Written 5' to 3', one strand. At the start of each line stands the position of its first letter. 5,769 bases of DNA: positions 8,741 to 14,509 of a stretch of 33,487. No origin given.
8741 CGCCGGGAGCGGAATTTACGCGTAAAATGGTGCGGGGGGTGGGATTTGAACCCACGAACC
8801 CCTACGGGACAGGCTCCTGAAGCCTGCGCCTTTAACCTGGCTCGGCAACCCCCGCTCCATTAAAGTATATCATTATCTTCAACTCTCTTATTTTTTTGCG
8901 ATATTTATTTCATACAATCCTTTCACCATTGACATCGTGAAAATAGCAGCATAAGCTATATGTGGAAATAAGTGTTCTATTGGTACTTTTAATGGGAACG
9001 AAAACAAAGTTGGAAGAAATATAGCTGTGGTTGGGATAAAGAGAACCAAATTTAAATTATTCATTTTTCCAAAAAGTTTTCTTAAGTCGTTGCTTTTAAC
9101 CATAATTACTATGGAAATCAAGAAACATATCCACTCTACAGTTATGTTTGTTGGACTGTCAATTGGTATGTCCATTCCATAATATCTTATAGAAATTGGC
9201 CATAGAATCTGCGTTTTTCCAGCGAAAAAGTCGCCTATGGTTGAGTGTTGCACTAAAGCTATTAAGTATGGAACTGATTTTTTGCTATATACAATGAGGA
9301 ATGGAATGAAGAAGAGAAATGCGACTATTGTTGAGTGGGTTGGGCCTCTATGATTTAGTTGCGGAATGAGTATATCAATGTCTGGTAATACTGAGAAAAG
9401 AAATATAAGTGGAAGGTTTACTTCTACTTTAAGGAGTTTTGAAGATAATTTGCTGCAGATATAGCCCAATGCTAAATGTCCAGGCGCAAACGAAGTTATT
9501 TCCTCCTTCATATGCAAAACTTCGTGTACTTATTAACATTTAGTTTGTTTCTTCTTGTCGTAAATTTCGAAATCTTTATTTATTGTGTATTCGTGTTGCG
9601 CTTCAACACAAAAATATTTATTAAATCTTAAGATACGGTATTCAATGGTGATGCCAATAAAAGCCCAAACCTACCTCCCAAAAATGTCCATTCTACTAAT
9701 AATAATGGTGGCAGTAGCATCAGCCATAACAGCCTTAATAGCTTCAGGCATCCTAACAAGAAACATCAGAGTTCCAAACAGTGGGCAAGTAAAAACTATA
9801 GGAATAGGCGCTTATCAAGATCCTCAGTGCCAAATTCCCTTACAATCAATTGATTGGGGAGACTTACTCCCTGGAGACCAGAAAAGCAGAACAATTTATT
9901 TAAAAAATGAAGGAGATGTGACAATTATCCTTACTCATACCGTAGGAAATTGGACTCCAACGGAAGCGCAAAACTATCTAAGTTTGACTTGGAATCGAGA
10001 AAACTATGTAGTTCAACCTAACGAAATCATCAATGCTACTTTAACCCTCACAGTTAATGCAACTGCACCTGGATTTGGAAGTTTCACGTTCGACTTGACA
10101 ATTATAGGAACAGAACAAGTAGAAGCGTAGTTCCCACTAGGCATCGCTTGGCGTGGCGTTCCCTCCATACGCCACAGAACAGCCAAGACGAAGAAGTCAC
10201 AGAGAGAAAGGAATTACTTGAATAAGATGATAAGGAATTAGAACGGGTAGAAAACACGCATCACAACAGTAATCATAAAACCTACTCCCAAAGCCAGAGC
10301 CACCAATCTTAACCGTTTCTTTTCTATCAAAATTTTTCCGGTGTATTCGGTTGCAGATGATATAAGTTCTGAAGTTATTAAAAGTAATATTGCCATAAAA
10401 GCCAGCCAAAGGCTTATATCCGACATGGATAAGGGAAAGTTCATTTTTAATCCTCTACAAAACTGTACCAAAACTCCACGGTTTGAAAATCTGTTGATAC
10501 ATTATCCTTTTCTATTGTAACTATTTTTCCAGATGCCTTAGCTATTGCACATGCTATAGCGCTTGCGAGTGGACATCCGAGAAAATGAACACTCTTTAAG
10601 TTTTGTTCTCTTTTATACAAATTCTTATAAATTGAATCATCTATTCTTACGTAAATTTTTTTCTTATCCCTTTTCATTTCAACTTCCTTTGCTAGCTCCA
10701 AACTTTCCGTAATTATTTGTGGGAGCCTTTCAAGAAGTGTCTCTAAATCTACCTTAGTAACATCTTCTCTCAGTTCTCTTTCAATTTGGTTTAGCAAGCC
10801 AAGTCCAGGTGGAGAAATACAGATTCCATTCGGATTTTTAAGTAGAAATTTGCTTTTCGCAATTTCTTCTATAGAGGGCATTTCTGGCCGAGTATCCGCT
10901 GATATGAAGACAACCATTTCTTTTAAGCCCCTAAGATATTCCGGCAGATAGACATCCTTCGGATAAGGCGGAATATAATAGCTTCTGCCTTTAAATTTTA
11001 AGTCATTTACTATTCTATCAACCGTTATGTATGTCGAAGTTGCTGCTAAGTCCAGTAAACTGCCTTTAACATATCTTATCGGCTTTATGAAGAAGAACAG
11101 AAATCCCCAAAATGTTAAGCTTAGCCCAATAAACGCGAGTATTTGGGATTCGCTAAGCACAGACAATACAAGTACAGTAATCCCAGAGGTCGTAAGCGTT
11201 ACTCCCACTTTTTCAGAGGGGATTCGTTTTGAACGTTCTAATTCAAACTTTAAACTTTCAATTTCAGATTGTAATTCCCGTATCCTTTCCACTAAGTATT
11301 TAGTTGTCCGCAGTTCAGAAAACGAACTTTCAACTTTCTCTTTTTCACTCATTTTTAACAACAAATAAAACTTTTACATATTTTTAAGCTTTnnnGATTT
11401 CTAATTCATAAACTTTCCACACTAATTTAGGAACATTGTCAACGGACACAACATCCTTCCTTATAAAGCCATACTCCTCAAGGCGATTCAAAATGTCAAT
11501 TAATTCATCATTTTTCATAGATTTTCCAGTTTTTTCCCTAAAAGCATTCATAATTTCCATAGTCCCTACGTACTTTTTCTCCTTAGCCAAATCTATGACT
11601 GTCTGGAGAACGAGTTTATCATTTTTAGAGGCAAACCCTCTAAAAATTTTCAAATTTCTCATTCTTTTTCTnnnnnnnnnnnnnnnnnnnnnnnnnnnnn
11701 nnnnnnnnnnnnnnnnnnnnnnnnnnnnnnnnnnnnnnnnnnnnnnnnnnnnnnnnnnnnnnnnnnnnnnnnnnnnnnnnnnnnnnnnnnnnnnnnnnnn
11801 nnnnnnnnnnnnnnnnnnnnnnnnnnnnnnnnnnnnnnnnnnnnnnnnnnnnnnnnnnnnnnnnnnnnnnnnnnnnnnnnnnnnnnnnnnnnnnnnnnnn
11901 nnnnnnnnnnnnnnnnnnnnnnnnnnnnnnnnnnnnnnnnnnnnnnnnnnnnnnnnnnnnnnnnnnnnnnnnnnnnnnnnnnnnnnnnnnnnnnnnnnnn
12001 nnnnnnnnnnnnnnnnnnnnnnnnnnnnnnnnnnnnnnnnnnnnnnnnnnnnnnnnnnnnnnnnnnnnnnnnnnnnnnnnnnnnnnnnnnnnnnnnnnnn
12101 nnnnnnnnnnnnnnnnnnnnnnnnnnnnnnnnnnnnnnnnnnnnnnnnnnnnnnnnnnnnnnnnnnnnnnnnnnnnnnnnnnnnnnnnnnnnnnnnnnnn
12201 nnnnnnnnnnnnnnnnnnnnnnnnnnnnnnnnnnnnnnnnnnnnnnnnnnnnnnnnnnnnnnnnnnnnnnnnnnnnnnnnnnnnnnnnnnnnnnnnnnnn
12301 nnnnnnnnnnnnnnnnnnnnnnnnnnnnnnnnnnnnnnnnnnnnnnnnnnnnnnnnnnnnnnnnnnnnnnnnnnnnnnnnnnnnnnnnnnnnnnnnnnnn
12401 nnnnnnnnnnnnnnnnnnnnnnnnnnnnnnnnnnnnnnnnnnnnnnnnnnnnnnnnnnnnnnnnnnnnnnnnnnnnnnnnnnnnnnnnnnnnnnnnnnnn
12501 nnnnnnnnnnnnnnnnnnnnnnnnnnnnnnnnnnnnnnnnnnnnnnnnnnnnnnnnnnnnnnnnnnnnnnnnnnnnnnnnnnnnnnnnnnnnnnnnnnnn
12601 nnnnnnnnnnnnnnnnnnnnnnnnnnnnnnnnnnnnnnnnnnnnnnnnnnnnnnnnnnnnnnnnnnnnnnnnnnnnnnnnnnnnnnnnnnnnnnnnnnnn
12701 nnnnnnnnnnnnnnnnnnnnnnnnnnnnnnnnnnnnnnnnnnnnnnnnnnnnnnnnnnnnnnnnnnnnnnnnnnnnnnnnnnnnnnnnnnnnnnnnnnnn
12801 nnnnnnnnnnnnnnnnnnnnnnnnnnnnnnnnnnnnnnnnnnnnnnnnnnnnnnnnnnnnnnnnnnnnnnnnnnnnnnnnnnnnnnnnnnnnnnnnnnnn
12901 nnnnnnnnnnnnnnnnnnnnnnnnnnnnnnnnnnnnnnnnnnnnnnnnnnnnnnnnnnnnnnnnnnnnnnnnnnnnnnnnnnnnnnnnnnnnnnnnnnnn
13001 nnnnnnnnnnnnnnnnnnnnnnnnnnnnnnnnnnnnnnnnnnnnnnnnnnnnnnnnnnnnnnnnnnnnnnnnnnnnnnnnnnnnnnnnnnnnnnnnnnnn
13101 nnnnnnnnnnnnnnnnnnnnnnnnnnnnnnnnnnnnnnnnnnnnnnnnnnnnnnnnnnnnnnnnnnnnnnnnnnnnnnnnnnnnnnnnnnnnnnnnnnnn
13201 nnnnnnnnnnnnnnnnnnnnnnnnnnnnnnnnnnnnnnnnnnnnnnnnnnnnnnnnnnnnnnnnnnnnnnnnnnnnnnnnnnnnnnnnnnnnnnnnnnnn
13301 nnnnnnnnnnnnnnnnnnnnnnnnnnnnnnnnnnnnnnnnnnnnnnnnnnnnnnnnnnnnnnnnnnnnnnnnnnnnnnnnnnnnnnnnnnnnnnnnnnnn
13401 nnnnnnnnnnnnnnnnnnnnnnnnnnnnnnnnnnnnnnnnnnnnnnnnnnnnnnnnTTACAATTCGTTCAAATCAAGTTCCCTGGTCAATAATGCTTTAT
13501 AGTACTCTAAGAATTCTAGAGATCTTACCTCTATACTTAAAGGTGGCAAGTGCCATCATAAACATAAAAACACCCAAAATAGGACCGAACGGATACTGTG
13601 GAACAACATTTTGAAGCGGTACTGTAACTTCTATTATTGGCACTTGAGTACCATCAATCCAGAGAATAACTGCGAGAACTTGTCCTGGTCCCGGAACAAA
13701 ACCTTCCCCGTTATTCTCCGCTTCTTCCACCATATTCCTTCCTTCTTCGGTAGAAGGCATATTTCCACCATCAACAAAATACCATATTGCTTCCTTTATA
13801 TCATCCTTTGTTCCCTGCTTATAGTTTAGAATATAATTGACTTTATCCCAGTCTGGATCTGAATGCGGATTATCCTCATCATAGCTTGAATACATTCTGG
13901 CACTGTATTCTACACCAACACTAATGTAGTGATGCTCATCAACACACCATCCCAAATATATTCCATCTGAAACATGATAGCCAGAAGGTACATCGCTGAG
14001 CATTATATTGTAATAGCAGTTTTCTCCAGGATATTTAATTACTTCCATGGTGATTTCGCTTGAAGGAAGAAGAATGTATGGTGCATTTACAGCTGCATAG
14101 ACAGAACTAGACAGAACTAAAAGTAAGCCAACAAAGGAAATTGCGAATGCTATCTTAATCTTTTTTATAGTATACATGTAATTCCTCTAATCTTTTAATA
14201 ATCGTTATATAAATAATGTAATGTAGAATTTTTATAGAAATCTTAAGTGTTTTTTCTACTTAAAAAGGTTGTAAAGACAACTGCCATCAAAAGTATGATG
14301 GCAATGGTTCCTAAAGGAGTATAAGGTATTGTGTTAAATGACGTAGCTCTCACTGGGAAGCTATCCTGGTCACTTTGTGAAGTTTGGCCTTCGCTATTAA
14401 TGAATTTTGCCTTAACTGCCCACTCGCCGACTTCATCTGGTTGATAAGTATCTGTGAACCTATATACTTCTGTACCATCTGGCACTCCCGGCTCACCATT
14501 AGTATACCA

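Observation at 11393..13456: Four-module archaeosortase: sortase core + zinc ribbon + EpsI-like ectodomain + C-terminal winged helix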

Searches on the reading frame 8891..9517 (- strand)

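Call 11: search_protein_families(library=pfam, proteins=[window:8891-9517:-], max_evalue=10)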
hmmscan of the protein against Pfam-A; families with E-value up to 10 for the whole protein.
window:8891-9517:- (209 aa): 2 families
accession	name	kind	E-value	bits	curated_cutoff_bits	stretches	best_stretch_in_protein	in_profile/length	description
PF04307.19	YdjM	-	2.2e-10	40.8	29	1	13-139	5-146/176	YdjM inner membrane protein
PF23121.1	SPOC_AIPP2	-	0.14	12.8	28.1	1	19-85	22-86/131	AIPP2, SPOC-like domain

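Call 12: search_protein_families(library=ncbifam, proteins=[window:8891-9517:-], max_evalue=10)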
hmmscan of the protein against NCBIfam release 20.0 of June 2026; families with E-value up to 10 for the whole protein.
window:8891-9517:- (209 aa): 0 families

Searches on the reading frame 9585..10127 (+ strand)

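Call 11: search_protein_families(library=pfam, proteins=[window:9585-10127:+], max_evalue=10)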
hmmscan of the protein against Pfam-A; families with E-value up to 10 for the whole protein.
window:9585-10127:+ (181 aa): 1 family
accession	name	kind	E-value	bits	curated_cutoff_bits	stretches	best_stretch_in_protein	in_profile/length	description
PF21310.3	OCRL-like_ASH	-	0.057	14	27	1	88-160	5-75/109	Inositol polyphosphate 5-phosphatase OCRL-like, ASH domain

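Call 12: search_protein_families(library=ncbifam, proteins=[window:9585-10127:+], max_evalue=10)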
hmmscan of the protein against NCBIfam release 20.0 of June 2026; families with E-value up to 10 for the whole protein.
window:9585-10127:+ (181 aa): 1 family
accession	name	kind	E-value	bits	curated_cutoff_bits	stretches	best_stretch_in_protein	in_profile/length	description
NF012200.0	choice_anch_D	domain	0.0082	16.7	45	1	79-165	14-95/108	choice-of-anchor D domain-containing protein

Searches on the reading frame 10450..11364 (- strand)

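Call 11: search_protein_families(library=pfam, proteins=[window:10450-11364:-], max_evalue=10)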
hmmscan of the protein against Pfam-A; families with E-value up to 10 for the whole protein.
window:10450-11364:- (305 aa): 5 families
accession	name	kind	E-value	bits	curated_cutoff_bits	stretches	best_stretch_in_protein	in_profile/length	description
PF11239.13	DUF3040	-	0.044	14.5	24.7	1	51-89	45-83/84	Protein of unknown function (DUF3040)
PF02194.20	PXA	-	0.11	13.1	27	1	191-241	41-90/181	PXA domain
PF08543.17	Phos_pyr_kin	-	0.24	11.2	27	1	224-277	160-214/246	Phosphomethylpyrimidine kinase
PF25416.1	GRHL1_C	-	0.36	11.2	27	1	204-250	23-68/90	GRHL1-like, C-terminal domain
PF16740.10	SKA2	-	1.9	8.8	30.1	1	24-42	43-61/110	Spindle and kinetochore-associated protein 2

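Call 12: search_protein_families(library=ncbifam, proteins=[window:10450-11364:-], max_evalue=10)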
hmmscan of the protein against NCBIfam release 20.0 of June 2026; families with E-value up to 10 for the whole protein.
window:10450-11364:- (305 aa): 5 families
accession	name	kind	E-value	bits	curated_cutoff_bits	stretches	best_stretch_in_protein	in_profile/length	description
NF011491.0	PRK14898.1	equivalog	0.027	12.5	783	1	196-265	616-689/860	DNA-directed RNA polymerase subunit A''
NF058603.1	SCO2097_fam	equivalog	0.078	13.3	110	1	50-95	41-86/129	SCO2097 family morphological protein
NF052612.1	sll0565_fam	equivalog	0.1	13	50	1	9-91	8-91/106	sll0565 family protein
NF003677.0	PRK05305.1-1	equivalog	0.12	11.7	315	1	60-98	25-60/232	phosphatidylserine decarboxylase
TIGR03755.1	conj_TIGR03755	equivalog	0.13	11.1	270.45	1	22-58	354-390/419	integrating conjugative element protein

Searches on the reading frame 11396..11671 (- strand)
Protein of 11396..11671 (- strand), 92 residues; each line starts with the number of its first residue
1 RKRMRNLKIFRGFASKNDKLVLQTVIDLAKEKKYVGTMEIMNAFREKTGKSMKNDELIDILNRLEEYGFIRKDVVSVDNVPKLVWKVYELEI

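Call 11: search_protein_families(library=pfam, proteins=[window:11396-11671:-], max_evalue=10)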
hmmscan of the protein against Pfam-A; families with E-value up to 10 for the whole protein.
window:11396-11671:- (92 aa): 7 families
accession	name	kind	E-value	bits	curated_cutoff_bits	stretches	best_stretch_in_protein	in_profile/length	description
PF09079.17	Cdc6_C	-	0.0003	21.2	25.1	1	17-76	9-74/96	CDC6, C terminal winged helix domain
PF03979.19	Sigma70_r1_1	-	0.00051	20.4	22.5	1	22-63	7-48/81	Sigma-70 factor, region 1.1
PF11313.14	DUF3116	-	0.025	15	25.9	1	16-75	3-62/84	Protein of unknown function (DUF3116)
PF21980.2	MksE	-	0.06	14.1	27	1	37-73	107-143/163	Condensin complex protein MksE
PF17727.6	CtsR_C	-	0.084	13.6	23.8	1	39-72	4-37/72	CtsR C-terminal dimerization domain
PF03551.20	PadR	-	0.13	12.8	27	1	29-79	5-57/75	Transcriptional regulator PadR-like family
PF10376.14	Mei5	-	0.17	12.2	28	1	4-60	140-196/207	Double-strand recombination repair protein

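Call 12: search_protein_families(library=ncbifam, proteins=[window:11396-11671:-], max_evalue=10)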
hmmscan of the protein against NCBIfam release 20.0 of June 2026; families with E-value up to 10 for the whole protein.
window:11396-11671:- (92 aa): 3 families
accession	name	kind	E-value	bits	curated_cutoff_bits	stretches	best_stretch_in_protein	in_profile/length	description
TIGR02928.1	TIGR02928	subfamily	0.0029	16.5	181.3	1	15-76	288-354/366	orc1/cdc6 family replication initiation protein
NF050184.1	VpaChn25_0724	subfamily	0.094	12.9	65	1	27-74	10-57/88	VpaChn25_0724 family phage protein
TIGR04163.1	rSAM_cobopep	equivalog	0.1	11.3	375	1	47-85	89-124/428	peptide-modifying radical SAM enzyme CbpB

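Call 21: predict_structure(alignment_id=A2)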
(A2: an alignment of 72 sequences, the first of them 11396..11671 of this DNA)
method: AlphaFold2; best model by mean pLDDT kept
length: 92 residues; sequences in the alignment: 72
mean_pLDDT: 85.4   pTM: 0.74
mean pLDDT of the five models: 85.4, 84.6, 84.3, 83.7, 82.6
residues with pLDDT >= 90: 33; 70-90: 52; 50-70: 6; < 50: 1
segments of 3 or more residues with pLDDT < 50: none
pLDDT, mean of each block of 10 residues (from residue 1): 75 85 89 88 90 90 89 87 83 48
secondary structure, 60 per line:
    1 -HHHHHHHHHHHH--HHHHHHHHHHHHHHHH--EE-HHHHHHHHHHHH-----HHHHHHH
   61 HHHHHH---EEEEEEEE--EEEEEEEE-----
elements in order: H2-13 H16-31 H37-48 H54-66 E70-77 E80-87

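Call 24: fold_search(model_id=the predicted structure, library=pdb)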
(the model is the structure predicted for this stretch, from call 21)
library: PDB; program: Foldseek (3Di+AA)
matches with E <= 10: 1230; with E <= 0.001: 0
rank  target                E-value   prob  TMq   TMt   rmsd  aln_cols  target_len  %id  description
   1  3elk_A                1.8e-03  1.00  0.64  0.57   3.0        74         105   14  Crystal structure of putative transcriptional regulator TA0346 from Thermoplasma acidophilum (released 2008-09-30)
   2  3elk_B                2.1e-03  1.00  0.64  0.58   1.9        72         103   14  Crystal structure of putative transcriptional regulator TA0346 from Thermoplasma acidophilum (released 2008-09-30)
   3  9qbd_A                3.2e-03  1.00  0.62  0.57   2.4        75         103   15  Crystal structure of Brachyspira hampsonii PadR with Leu88 replaced by 3-aminotyrosine (released 2026-03-11)
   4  2mlg_MODEL_1_A        3.4e-03  1.00  0.58  0.67   3.6        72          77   14  Stf76 from the Sulfolobus islandicus plasmid-virus pSSVx (released 2014-03-12)
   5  9qbc                  3.4e-03  1.00  0.60  0.54   4.2        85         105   16  Crystal structure of Brachyspira hampsonii PadR (released 2026-03-11)
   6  1xma_A                5.7e-03  1.00  0.61  0.56   4.2        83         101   20  Structure of a transcriptional regulator from Clostridium thermocellum Cth-833 (released 2004-12-14)
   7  7nvs_W                5.7e-03  1.00  0.57  0.31   4.0        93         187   18  RNA polymerase II core pre-initiation complex with closed promoter DNA in proximal position (released 2021-05-05)
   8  9gm5_A                6.1e-03  1.00  0.58  0.15   6.7       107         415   14  OCCM maturation intermediate stalled with an Arginine Finger mutation in Mcm5: Conformer 1 (released 2025-03-05)
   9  1fnn_A                7.4e-03  1.00  0.60  0.16   2.8        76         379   18  CRYSTAL STRUCTURE OF CDC6P FROM PYROBACULUM AEROPHILUM (released 2000-10-04)
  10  1f4k_A                7.9e-03  1.00  0.59  0.49   3.5        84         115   14  CRYSTAL STRUCTURE OF THE REPLICATION TERMINATOR PROTEIN/B-SITE DNA COMPLEX (released 2001-06-08)
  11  1xma_B                9.6e-03  1.00  0.59  0.54   4.1        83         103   20  Structure of a transcriptional regulator from Clostridium thermocellum Cth-833 (released 2004-12-14)
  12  9bcx_I                1.0e-02  1.00  0.66  0.21   3.3        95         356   18  Cryo-EM structure of the S. cerevisiae ORC-Cdc6-Mcm2-7-DNA complex with a fully closed Mcm2-Mcm5 DNA entry gate (released 2025-01-01)
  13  7tji_I                1.0e-02  1.00  0.63  0.18   6.8       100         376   20  S. cerevisiae ORC bound to 84 bp ARS1 DNA and Cdc6 (state 2) with flexible Orc6 N-terminal domain (released 2022-10-05)
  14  7tjh_I                1.1e-02  1.00  0.63  0.18   3.2        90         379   19  S. cerevisiae ORC bound to 84 bp ARS1 DNA and Cdc6 (state 1) with flexible Orc6 N-terminal domain (released 2022-10-05)
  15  7q34_A                1.2e-02  1.00  0.62  0.58   2.5        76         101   14  Crystal structure of the multidrug binding transcriptional regulator LmrR in complex squaraine dye (released 2022-06-01)
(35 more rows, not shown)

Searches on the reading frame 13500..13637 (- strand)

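Call 62: search_protein_families(library=ncbifam, proteins=[window:13500-13637:-], max_evalue=10)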
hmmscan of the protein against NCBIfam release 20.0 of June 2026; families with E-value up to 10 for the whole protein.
seq(46 aa): 1 family
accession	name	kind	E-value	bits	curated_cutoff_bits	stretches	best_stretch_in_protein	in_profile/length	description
NF052655.1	XchromeleprotEdmS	equivalog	0.015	15.1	100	1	14-36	7-26/54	extrachromosomal elements maintenance protein EdmS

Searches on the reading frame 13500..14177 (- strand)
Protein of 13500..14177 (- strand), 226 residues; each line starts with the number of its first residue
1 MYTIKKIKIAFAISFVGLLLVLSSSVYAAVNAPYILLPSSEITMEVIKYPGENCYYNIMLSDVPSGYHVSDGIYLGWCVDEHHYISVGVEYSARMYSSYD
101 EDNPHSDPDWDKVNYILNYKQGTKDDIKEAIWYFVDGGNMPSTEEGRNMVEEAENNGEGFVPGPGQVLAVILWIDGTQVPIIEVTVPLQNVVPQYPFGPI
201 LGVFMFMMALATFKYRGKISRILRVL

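Call 11: search_protein_families(library=pfam, proteins=[window:13500-14177:-], max_evalue=10)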
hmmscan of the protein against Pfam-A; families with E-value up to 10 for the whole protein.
window:13500-14177:- (226 aa): 0 families

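Call 12: search_protein_families(library=ncbifam, proteins=[window:13500-14177:-], max_evalue=10)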
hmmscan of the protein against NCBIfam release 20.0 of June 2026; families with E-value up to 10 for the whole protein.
window:13500-14177:- (226 aa): 1 family
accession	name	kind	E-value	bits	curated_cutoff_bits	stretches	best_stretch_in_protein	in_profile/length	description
NF052655.1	XchromeleprotEdmS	equivalog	0.15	11.9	100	1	194-215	7-25/54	extrachromosomal elements maintenance protein EdmS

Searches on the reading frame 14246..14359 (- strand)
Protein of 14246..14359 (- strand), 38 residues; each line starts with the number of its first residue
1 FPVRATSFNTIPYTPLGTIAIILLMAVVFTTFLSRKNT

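Call 62: search_protein_families(library=ncbifam, proteins=[window:14246-14359:-], max_evalue=10)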
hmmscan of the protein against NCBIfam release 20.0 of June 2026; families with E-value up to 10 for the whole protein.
seq(38 aa): 1 family
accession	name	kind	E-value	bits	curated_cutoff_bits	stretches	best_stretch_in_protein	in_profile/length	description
TIGR03927.1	T7SS_EssA_Firm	equivalog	0.077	12.9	32.45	1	9-36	121-148/151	type VII secretion protein EssA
